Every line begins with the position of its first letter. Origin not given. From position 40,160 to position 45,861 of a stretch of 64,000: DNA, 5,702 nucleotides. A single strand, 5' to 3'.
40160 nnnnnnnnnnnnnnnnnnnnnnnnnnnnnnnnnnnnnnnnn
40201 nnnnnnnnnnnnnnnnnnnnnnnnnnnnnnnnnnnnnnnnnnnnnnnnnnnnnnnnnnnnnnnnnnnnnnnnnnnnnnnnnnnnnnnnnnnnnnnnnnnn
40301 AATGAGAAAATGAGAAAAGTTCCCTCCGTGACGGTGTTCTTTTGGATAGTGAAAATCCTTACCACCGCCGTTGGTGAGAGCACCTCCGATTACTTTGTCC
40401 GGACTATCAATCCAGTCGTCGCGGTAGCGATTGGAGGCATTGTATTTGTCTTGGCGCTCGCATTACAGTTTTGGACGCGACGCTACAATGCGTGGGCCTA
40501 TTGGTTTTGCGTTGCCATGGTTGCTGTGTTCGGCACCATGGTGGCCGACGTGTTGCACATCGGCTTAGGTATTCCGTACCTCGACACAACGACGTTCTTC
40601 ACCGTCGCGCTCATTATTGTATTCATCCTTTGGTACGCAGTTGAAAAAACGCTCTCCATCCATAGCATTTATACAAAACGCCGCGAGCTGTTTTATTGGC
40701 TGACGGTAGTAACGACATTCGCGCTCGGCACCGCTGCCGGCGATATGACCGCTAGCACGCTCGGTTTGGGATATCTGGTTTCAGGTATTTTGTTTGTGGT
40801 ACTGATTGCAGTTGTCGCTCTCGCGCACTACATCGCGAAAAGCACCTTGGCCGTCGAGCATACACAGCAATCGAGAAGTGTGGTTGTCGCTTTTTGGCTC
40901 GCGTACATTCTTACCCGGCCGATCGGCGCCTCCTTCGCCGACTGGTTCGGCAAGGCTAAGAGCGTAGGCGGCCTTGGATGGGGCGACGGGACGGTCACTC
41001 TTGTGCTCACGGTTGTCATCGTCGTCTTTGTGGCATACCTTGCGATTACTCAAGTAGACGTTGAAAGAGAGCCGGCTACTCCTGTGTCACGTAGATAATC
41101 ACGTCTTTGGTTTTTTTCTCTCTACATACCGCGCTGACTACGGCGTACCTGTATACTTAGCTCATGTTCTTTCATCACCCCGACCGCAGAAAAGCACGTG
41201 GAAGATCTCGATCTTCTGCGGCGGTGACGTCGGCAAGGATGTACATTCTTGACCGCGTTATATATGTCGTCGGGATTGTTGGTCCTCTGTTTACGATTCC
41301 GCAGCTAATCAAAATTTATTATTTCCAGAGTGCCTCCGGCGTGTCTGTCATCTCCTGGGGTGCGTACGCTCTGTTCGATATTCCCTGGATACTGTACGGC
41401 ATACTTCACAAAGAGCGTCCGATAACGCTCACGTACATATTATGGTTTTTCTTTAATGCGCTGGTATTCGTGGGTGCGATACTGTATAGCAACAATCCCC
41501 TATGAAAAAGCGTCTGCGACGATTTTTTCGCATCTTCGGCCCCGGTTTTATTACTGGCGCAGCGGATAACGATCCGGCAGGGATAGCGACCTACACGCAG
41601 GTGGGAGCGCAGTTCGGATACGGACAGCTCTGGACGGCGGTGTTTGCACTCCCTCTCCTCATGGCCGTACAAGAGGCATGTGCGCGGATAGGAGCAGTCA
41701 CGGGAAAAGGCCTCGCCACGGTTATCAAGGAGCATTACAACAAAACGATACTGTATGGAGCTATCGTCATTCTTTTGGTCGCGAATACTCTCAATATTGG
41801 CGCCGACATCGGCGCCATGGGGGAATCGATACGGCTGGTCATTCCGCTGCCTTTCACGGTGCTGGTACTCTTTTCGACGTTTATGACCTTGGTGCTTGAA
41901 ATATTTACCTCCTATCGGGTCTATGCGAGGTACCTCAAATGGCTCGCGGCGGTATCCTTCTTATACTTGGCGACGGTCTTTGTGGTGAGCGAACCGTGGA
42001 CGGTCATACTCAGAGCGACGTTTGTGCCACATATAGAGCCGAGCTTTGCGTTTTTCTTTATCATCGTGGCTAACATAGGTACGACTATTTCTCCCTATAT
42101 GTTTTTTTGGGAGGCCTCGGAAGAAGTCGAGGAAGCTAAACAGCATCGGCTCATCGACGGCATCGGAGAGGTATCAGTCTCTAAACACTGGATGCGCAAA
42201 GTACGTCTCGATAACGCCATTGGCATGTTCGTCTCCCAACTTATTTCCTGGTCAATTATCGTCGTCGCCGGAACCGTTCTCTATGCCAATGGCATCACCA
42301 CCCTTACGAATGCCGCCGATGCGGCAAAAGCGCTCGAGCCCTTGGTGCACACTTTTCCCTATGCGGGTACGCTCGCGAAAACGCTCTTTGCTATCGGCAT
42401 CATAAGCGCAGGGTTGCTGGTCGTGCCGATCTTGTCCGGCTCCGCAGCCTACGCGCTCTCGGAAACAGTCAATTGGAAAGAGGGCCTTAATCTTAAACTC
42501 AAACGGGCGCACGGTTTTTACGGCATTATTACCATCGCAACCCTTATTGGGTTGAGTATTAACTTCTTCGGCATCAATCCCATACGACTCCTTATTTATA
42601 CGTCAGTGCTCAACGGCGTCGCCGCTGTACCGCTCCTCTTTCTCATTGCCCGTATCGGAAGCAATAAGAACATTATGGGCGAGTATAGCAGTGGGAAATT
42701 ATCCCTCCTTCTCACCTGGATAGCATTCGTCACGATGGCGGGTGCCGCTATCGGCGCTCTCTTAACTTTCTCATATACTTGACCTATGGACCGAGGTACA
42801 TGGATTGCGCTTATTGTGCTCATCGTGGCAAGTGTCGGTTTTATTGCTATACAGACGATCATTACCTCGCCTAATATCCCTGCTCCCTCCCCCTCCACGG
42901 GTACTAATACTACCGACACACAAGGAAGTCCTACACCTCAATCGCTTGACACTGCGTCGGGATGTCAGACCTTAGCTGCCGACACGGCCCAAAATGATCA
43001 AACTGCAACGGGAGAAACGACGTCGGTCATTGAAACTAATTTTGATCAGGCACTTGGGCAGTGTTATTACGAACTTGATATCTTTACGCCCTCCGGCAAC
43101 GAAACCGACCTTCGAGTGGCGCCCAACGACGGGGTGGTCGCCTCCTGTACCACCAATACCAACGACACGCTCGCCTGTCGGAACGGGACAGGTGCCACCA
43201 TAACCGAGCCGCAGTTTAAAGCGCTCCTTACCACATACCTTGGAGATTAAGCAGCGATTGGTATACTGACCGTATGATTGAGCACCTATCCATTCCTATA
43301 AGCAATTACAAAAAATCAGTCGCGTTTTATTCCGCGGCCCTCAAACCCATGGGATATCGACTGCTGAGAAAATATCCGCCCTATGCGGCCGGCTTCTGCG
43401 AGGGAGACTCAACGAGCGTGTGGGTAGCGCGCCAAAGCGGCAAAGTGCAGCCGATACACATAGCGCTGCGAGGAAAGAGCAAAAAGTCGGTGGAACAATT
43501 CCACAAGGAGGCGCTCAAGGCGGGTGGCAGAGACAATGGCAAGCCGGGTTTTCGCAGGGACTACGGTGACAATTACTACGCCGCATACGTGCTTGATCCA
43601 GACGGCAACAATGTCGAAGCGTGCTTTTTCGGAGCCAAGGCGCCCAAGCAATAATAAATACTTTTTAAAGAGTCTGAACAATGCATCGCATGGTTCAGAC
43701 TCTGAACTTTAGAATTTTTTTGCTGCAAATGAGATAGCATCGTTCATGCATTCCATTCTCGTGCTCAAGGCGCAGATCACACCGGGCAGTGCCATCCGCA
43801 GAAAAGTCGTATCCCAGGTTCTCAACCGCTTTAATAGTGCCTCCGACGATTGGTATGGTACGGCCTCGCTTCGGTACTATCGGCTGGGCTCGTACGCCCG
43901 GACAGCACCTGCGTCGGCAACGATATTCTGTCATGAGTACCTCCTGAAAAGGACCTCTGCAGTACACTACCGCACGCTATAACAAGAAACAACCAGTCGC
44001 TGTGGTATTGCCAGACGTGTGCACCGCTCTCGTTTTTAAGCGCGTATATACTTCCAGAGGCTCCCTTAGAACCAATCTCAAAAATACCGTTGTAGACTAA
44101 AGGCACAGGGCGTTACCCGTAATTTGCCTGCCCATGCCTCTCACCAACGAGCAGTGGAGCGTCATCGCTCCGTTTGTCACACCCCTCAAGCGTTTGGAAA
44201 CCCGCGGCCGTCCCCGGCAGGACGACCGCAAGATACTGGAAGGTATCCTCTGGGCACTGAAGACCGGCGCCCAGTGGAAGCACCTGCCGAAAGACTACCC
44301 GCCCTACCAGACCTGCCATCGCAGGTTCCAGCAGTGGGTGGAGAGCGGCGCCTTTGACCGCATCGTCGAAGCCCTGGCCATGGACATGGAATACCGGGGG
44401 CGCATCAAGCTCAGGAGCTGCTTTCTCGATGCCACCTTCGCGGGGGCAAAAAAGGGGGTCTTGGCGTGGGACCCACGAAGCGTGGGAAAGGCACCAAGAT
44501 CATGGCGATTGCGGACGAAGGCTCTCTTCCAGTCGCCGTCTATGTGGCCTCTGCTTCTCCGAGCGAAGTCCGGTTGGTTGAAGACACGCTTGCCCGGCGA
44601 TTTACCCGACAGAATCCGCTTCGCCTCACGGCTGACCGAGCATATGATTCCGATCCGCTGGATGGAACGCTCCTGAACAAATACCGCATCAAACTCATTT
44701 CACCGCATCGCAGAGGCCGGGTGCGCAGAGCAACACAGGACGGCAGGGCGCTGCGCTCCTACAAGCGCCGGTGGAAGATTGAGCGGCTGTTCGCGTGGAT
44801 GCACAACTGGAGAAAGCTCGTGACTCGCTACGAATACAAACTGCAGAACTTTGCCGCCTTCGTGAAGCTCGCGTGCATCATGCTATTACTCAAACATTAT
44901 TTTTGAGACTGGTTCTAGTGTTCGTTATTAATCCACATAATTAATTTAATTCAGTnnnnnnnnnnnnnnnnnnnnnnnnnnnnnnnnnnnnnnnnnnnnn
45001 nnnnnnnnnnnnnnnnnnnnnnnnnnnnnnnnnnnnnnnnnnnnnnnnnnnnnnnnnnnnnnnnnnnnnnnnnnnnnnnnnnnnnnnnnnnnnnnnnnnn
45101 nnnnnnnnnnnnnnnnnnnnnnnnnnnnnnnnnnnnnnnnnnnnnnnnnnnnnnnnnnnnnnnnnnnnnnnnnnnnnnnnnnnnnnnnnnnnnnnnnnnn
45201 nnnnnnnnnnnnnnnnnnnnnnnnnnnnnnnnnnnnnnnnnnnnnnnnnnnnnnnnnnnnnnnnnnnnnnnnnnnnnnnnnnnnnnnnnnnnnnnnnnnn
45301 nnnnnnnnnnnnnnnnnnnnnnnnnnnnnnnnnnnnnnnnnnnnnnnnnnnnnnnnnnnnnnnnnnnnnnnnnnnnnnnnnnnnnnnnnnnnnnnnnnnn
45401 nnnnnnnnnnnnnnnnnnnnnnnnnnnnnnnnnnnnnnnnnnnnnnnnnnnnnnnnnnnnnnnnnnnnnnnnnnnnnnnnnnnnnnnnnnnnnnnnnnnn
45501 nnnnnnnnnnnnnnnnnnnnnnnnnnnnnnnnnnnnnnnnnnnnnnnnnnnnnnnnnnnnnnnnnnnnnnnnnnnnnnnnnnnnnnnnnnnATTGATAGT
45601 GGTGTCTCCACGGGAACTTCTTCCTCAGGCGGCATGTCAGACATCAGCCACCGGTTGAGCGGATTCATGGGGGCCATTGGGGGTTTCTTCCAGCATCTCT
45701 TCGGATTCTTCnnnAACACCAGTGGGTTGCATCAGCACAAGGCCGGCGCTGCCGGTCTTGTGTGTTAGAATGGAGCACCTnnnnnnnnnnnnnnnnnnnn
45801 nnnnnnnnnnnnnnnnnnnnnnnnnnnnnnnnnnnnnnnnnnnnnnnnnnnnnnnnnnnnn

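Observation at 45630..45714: Shared C-terminal QH(L/V)FGFF tail on two otherwise unrelated secreted proteins: a candidate sorting or processing signal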

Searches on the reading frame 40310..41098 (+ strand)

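Call 55: search_protein_families(library=pfam, proteins=[window:40310-41098:+], max_evalue=0.0001)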
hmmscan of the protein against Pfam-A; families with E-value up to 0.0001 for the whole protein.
window:40310-41098:+ (262 aa): 1 family
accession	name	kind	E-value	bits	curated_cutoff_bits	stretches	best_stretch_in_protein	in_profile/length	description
PF03988.17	DUF347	-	3.5e-50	168.5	28.2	4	63-114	1-52/52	Repeat of Unknown Function (DUF347)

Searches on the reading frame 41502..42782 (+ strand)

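Call 55: search_protein_families(library=pfam, proteins=[window:41502-42782:+], max_evalue=0.0001)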
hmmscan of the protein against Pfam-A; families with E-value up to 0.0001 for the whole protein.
window:41502-42782:+ (426 aa): 1 family
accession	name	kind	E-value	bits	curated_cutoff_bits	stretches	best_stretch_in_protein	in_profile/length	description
PF01566.24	Nramp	-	5.5e-73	246.5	29.8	1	28-397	1-355/357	Natural resistance-associated macrophage protein-like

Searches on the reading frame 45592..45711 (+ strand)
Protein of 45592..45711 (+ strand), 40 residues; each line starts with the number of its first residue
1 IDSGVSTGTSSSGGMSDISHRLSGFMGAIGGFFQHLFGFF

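Call 23: find_homologous_proteins(query=A4, max_evalue=10)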
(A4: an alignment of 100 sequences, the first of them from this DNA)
Query A4 (100 sequences): 624 candidates shared short words with the query, none scored E <= 10.

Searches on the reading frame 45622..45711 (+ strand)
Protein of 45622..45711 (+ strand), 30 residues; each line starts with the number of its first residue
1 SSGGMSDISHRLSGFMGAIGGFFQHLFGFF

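Call 38: search_protein_representatives(alignment_id=A1)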
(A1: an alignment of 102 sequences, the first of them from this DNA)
Query: 102 sequences, 30 profile positions. Proteins with E-value up to 0.001 (for the whole library): 31; up to 1e-10: 0; up to 1e-30: 0. The best 31 are listed.
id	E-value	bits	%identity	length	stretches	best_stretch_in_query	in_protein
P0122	2.5e-06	43.6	-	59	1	5-30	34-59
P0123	4.5e-06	42.7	-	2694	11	20-30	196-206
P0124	1.0e-05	41.6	-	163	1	2-30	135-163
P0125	1.7e-05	40.9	-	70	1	2-30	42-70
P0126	2.0e-05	40.7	-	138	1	2-30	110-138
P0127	3.6e-05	39.9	-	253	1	2-30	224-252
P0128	3.9e-05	39.8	-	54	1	3-30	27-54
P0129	5.5e-05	39.3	-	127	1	2-30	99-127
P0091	5.9e-05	39.2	-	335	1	3-30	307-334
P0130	5.9e-05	39.2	-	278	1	3-30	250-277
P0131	7.2e-05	38.9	-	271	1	2-30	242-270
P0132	7.7e-05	38.8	-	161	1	2-28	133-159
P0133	9.5e-05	38.5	-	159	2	2-30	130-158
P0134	1.2e-04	38.2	-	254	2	3-28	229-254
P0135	1.4e-04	38.0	-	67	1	8-30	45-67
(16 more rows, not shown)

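Call 67: predict_structure(alignment_id=A1)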
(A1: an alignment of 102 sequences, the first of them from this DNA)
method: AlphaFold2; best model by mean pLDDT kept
length: 30 residues; sequences in the alignment: 102
mean_pLDDT: 80.9   pTM: 0.35
mean pLDDT of the five models: 80.9, 77.5, 76.2, 74.5, 71.9
residues with pLDDT >= 90: 12; 70-90: 11; 50-70: 7; < 50: 0
segments of 3 or more residues with pLDDT < 50: none
pLDDT, mean of each block of 10 residues (from residue 1): 67 90 86
secondary structure, 60 per line:
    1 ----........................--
elements in order: H5-28

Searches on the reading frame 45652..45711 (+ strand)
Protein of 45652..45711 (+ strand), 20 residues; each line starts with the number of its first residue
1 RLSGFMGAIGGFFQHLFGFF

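Call 34: search_solved_structures(query=A3, max_evalue=10, show_alignments=5)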
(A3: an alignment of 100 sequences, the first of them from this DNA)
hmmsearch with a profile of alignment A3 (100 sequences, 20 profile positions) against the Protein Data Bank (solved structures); distinct sequences matched with E-value up to 10: 0.
